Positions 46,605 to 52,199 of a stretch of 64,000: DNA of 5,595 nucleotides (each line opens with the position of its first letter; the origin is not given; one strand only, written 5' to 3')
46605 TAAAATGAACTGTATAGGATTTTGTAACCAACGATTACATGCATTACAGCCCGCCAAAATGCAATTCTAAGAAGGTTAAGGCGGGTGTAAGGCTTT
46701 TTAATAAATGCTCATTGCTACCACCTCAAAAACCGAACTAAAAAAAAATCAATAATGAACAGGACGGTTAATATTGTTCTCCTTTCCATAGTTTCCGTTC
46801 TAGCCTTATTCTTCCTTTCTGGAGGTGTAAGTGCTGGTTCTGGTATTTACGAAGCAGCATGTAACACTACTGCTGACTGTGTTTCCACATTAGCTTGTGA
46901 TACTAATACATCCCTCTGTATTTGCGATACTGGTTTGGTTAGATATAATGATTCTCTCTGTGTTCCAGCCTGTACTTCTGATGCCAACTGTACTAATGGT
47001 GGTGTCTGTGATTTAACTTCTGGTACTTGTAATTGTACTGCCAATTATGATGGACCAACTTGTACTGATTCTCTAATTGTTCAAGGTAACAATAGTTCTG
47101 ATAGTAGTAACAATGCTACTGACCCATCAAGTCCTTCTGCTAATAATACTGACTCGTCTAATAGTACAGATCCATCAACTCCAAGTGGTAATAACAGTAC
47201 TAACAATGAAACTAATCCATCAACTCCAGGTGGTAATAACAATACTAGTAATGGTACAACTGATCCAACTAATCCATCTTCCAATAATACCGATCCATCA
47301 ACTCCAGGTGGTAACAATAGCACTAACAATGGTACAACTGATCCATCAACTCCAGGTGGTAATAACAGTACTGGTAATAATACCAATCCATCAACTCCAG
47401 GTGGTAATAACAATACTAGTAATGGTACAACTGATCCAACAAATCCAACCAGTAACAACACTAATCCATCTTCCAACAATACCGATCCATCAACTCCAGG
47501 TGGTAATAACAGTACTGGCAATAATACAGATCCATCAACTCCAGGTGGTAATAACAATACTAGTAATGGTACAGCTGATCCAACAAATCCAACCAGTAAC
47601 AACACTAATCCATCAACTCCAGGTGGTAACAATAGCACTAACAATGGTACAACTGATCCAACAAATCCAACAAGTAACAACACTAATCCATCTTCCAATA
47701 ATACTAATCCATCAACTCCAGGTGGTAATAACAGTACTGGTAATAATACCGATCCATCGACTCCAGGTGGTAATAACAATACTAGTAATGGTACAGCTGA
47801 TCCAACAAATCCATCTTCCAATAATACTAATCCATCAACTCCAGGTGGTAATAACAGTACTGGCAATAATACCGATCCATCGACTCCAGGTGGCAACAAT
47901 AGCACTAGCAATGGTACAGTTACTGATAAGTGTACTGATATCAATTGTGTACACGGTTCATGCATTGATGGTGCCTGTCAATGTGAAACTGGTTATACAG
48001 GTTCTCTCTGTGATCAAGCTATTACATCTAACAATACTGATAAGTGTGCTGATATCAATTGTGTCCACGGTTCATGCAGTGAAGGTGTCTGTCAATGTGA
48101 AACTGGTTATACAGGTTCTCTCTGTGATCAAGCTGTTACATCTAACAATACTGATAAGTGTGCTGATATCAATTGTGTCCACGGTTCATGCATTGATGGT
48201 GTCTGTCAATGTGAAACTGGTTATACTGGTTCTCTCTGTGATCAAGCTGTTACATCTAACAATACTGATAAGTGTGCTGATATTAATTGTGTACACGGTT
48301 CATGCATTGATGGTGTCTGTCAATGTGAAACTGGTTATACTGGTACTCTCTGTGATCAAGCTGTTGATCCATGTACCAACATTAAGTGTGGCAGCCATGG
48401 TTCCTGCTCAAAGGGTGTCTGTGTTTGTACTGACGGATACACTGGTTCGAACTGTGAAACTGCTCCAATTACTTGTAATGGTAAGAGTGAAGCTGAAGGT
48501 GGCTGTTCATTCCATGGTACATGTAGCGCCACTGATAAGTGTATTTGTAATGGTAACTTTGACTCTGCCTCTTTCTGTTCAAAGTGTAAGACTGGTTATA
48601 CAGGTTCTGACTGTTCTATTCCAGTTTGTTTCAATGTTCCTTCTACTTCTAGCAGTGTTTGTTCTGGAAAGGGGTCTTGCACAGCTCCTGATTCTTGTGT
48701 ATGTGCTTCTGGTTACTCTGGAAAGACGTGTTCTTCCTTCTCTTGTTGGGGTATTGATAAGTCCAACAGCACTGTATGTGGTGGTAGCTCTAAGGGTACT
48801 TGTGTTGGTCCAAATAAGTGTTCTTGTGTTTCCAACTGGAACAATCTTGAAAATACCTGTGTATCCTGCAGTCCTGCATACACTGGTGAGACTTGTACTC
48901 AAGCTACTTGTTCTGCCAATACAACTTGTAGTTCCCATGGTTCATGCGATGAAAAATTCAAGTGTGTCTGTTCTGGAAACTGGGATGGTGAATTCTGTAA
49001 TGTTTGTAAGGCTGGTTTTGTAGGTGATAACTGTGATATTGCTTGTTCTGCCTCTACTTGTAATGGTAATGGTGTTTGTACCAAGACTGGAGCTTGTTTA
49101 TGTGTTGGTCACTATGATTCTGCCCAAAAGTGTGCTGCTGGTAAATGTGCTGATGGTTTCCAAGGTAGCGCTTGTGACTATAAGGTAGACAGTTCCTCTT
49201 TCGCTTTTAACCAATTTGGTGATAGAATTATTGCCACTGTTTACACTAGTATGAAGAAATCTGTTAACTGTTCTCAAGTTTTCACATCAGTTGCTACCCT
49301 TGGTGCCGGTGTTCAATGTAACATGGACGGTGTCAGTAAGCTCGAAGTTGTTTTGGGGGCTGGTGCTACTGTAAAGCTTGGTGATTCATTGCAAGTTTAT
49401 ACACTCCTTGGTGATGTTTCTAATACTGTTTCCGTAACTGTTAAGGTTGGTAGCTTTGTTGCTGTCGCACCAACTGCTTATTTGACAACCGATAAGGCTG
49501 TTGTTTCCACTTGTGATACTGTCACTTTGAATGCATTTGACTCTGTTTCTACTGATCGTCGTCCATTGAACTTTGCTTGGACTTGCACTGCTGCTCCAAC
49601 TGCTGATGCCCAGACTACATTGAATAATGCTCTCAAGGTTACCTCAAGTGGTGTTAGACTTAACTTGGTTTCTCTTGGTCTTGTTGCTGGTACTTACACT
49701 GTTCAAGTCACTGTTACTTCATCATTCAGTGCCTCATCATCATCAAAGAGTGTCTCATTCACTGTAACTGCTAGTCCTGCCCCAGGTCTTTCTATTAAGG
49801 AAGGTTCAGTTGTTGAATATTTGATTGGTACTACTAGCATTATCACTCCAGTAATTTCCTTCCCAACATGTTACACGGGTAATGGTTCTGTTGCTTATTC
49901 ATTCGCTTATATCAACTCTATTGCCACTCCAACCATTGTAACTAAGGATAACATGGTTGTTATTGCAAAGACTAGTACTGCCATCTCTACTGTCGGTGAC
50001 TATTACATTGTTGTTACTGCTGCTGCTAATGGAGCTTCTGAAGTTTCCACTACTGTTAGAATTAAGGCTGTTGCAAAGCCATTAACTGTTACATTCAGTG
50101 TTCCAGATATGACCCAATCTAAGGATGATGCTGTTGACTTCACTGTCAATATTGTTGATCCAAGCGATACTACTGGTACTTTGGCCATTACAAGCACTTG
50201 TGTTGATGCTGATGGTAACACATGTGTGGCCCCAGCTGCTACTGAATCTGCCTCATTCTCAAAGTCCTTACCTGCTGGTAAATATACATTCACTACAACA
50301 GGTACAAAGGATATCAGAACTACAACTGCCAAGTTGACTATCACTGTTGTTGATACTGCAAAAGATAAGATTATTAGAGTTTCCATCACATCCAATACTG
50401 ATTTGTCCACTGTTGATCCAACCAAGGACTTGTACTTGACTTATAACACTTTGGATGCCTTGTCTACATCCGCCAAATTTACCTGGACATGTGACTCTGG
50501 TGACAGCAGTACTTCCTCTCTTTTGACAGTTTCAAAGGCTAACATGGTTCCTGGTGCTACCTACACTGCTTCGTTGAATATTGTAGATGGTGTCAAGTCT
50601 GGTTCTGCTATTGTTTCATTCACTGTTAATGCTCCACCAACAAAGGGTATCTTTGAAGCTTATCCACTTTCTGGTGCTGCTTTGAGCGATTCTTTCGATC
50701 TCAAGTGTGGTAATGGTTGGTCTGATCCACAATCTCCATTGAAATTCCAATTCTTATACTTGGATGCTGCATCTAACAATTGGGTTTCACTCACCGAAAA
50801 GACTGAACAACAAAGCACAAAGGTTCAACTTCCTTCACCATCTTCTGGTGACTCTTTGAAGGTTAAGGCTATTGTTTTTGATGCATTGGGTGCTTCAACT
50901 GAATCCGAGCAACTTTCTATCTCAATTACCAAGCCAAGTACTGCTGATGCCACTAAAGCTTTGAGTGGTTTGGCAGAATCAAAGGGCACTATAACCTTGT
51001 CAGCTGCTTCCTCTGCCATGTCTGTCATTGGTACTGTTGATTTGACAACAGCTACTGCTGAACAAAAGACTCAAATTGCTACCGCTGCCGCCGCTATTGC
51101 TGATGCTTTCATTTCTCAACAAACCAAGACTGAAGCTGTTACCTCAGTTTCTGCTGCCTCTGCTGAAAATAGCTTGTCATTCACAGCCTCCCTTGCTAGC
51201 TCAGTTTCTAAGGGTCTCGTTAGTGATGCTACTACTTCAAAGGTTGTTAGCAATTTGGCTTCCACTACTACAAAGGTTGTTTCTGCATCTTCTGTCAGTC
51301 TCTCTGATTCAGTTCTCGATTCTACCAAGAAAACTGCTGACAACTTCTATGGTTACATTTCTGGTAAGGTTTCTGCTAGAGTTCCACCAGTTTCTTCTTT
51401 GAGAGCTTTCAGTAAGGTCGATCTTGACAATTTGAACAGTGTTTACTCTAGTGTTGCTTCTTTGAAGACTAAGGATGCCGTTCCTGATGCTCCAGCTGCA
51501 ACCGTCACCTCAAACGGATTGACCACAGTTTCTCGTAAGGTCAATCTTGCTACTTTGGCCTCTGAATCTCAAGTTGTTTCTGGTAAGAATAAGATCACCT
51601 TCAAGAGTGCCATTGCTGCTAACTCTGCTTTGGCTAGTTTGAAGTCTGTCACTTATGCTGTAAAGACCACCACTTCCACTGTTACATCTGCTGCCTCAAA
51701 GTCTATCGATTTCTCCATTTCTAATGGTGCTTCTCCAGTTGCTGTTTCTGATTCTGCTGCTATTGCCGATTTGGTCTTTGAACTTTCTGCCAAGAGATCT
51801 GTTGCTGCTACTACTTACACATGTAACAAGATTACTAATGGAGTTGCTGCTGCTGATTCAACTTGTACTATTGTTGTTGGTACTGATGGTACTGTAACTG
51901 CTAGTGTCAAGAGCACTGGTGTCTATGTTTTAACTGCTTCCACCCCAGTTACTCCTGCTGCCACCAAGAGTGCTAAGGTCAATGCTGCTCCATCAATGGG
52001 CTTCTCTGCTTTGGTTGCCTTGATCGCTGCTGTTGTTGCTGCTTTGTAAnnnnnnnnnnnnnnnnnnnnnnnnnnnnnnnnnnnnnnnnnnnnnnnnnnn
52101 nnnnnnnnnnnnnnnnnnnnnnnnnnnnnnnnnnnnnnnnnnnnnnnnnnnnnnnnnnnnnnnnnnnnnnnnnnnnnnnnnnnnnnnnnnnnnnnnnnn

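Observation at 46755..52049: Large GPI-anchored mucin/EGF-repeat surface glycoprotein with near-identical internal tandem repeats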

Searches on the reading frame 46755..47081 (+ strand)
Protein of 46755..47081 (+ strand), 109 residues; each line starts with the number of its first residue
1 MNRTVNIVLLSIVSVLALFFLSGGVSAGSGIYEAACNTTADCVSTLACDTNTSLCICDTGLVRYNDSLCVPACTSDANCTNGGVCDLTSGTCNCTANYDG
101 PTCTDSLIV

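Call 13: search_protein_families(library=pfam, proteins=[window:46755-47081:+], max_evalue=10)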
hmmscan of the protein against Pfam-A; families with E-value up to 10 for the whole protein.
window:46755-47081:+ (109 aa): 5 families
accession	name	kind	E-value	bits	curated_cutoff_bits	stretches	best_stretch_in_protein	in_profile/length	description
PF01683.23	EB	-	0.00035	21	24.3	2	34-66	20-50/52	EB module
PF07974.19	EGF_2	-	0.0074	17.1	22.1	1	73-103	1-32/32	EGF-like domain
PF23106.1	EGF_Teneurin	-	0.0095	16.4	24.3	1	77-104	3-28/30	Teneurin-like EGF domain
PF00008.33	EGF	-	0.036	14.8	21.5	1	73-102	1-32/32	EGF-like domain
PF00053.31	EGF_laminin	-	0.38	11.4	21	1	73-104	1-32/49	Laminin EGF domain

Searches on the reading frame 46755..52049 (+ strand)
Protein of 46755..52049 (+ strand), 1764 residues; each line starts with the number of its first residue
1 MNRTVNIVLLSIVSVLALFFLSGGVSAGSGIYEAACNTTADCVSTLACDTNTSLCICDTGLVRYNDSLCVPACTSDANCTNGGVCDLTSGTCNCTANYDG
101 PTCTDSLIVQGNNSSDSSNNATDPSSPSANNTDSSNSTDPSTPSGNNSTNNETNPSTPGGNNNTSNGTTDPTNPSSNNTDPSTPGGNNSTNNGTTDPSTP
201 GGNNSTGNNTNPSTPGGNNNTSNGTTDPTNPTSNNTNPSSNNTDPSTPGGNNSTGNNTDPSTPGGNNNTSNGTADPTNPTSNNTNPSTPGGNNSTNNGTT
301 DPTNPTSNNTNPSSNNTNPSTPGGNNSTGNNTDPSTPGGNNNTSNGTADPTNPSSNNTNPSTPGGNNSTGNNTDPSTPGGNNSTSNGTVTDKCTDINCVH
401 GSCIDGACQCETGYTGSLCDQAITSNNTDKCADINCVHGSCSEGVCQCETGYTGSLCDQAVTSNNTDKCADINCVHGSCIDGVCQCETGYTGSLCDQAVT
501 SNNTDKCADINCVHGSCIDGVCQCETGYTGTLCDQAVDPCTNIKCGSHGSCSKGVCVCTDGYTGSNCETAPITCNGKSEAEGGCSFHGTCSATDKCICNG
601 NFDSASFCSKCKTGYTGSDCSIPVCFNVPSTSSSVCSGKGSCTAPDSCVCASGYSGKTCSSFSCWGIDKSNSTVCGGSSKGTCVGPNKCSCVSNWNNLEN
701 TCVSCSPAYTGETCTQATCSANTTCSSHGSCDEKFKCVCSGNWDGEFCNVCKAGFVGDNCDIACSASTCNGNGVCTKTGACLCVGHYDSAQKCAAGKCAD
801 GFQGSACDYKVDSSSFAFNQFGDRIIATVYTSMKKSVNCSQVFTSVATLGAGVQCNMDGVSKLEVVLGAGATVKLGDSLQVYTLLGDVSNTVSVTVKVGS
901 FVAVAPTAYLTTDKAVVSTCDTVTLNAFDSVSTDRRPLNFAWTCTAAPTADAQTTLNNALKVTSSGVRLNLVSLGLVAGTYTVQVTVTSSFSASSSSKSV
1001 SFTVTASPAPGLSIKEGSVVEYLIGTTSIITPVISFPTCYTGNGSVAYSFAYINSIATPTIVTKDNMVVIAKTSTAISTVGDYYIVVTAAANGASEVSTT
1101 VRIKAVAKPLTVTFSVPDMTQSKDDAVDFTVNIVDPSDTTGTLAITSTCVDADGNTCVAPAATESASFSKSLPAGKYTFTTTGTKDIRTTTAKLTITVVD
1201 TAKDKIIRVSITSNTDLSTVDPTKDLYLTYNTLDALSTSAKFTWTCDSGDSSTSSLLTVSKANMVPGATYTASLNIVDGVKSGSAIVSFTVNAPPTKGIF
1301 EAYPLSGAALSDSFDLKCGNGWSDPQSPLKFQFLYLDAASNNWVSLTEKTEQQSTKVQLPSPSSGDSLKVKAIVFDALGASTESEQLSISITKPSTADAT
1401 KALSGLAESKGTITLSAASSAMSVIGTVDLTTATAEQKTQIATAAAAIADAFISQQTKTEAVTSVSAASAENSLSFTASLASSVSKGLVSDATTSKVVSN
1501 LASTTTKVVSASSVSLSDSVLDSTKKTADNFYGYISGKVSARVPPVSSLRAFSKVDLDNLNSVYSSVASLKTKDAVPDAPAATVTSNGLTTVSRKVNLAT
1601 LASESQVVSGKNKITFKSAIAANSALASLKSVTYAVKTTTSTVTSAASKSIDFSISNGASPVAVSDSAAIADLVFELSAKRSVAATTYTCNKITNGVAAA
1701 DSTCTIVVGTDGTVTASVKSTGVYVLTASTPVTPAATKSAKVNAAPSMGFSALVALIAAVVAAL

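Call 4: search_protein_families(library=pfam, proteins=[window:46755-52049:+], max_evalue=1)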
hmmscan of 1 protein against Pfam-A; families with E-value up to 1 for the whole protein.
window:46755-52049:+ (1764 aa): 5 families
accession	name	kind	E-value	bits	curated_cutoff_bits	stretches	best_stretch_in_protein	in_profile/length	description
PF02010.21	REJ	-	2.9e-37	128.8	25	2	1146-1409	145-432/452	REJ domain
PF25024.1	EGF_TEN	-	4.2e-33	115.3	65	5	438-603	6-153/234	Teneurin EGF domain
PF23106.1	EGF_Teneurin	-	1.4e-32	111.9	24.3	8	544-569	4-29/30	Teneurin-like EGF domain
PF07974.19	EGF_2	-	7.4e-18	65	22.1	8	632-659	4-32/32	EGF-like domain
PF21700.4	EGF_DL_JAG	-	9e-09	35.7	27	6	437-460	1-25/26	Delta-like/Jagged, EGF-like domain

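Call 5: search_solved_structures(query=window:46755-52049:+, max_evalue=0.01)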
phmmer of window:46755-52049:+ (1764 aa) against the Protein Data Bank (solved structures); distinct sequences matched with E-value up to 0.01: 31.
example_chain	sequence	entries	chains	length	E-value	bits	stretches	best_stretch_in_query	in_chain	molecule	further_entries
9g2h_A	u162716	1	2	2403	4e-16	61.1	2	431-625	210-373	Teneurin transmembrane protein 2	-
9g2f_A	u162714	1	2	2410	4.1e-16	61.1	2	431-625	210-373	Teneurin transmembrane protein 2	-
9g42_A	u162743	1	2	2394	4.3e-15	57.7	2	431-623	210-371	Teneurin transmembrane protein 2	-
9g41_A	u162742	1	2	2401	4.3e-15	57.7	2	431-623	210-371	Teneurin transmembrane protein 2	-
9igs_A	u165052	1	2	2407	4.5e-11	44.3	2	390-657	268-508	Isoform A1B1 of Teneurin-3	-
8r50_B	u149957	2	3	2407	4.9e-11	44.2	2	390-657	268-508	Teneurin-3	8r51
8r54_A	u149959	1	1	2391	1.7e-10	42.4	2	393-597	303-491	Teneurin-3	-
4xbm_A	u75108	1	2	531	2.1e-09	38.8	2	437-591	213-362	Delta-like protein 1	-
5mw7_A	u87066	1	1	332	6.8e-08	33.8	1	437-570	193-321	Protein jagged-2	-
4cuf_A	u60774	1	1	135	1.2e-05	26.3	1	398-496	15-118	NEUROGENIC LOCUS NOTCH HOMOLOG PROTEIN 1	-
5uk5_A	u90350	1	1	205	1.4e-05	26.2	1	393-570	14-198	Neurogenic locus notch homolog protein 1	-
2vj3_A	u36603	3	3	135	1.9e-05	25.7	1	398-496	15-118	NEUROGENIC LOCUS NOTCH HOMOLOG PROTEIN 1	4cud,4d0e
4d0f_A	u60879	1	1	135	2.1e-05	25.6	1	398-496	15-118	NEUROGENIC LOCUS NOTCH HOMOLOG PROTEIN 1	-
4cue_A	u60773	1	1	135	3e-05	25.1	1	398-496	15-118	NEUROGENIC LOCUS NOTCH HOMOLOG PROTEIN 1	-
4xlw_A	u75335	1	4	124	4.2e-05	24.6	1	401-497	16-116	Neurogenic locus notch homolog protein 1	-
9ufe_AA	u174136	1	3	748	0.00014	22.8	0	543-625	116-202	Tubular mastigoneme protein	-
9ufe_CA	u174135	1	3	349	0.0045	17.8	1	77-116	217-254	OCM3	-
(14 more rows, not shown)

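Call 8: find_encoding_contigs(protein=window:46755-52049:+, flank=10000, max_places=4)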
Protein window:46755-52049:+ (1764 aa): no gene with exactly this product is on record in the collection.

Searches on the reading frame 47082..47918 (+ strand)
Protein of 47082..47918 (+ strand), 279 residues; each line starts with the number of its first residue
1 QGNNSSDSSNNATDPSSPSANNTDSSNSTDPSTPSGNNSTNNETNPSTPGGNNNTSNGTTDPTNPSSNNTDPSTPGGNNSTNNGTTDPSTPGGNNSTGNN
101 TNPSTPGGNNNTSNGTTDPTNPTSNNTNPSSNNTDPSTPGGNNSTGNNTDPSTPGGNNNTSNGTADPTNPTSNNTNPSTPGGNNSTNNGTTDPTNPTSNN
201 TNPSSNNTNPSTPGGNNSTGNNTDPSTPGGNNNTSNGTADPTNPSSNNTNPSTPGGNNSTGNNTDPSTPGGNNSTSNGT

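Call 13: search_protein_families(library=pfam, proteins=[window:47082-47918:+], max_evalue=10)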
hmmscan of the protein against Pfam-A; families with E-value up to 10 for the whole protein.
window:47082-47918:+ (279 aa): 0 families

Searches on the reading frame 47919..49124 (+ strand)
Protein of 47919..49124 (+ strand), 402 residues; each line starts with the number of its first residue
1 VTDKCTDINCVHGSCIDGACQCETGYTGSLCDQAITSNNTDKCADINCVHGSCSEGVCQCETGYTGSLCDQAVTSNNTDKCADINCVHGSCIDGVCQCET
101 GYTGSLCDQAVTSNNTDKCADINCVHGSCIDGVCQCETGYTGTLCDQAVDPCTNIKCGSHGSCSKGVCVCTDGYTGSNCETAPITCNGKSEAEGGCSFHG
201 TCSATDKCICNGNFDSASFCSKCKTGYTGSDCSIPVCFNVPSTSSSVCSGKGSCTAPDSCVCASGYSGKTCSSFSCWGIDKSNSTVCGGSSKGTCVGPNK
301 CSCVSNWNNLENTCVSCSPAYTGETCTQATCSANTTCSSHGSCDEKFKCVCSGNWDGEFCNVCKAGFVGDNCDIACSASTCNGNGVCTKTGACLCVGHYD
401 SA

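Call 13: search_protein_families(library=pfam, proteins=[window:47919-49124:+], max_evalue=10)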
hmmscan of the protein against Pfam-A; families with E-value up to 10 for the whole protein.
window:47919-49124:+ (402 aa): 11 families
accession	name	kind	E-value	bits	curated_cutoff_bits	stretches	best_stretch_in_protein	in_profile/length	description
PF23106.1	EGF_Teneurin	-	2.5e-39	133.5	24.3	11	156-181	4-29/30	Teneurin-like EGF domain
PF25024.1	EGF_TEN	-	9.3e-36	124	65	4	80-214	29-152/234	Teneurin EGF domain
PF07974.19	EGF_2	-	8.1e-28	96.9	22.1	10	244-271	4-32/32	EGF-like domain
PF21700.4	EGF_DL_JAG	-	4.1e-17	62.3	27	8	49-72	1-25/26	Delta-like/Jagged, EGF-like domain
PF21795.3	JAG1-like_EGF2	-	9.8e-06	26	27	8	50-71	2-24/25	Protein jagged-1-like, atypical EGF2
PF23301.1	EGF_PEAR1L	-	5e-05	23.7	37.5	7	292-326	15-48/49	Platelet endothelial aggregation receptor 1-like, EGF domain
PF00008.33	EGF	-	0.02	15.6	21.5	6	331-358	1-31/32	EGF-like domain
PF24973.1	EGF_LMN_ATRN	-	0.021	15.3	27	1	336-370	2-37/44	Laminin/attractin EGF domain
PF00053.31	EGF_laminin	-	0.14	12.8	21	5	331-372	1-43/49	Laminin EGF domain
PF22608.2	DNAX_ATPase_lid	-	0.31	11.3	27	0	29-37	38-46/49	DNA polymerase III clamp loader subunit, ATPase lid domain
PF25820.1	DUF7949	-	0.35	11.6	27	6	247-273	6-33/35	Domain of unknown function (DUF7949)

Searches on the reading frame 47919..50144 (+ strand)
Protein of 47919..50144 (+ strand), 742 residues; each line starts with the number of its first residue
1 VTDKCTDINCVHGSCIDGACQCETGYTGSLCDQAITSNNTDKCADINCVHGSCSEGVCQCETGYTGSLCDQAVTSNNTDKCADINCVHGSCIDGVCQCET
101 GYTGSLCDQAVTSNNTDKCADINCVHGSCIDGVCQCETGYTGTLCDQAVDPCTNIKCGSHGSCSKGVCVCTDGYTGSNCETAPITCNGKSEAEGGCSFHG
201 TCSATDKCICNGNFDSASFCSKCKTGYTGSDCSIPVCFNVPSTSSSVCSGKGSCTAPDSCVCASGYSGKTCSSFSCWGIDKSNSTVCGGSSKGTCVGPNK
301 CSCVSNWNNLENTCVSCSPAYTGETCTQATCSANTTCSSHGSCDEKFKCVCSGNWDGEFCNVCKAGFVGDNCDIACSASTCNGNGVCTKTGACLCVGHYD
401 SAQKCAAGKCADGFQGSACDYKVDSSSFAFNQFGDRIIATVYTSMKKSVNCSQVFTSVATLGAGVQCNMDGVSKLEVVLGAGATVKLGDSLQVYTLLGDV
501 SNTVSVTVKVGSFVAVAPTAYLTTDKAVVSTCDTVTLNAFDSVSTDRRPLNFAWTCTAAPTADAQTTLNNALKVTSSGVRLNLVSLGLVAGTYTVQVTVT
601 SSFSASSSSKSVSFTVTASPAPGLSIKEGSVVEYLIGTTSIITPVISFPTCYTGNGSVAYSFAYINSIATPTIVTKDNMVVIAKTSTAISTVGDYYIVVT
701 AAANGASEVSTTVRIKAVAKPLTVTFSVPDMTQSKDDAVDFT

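Call 76: find_related_loci(query=window:47919-50144:+, collection=metagenome_contigs, flank=6000)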
Query window:47919-50144:+ (742 aa) in metagenome_contigs; peptide patterns used: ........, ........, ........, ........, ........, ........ (x = any residue, [..] = any of these).
73 stretches matched a pattern, but none encodes a relative of the query by tblastn (E <= 1e-3).
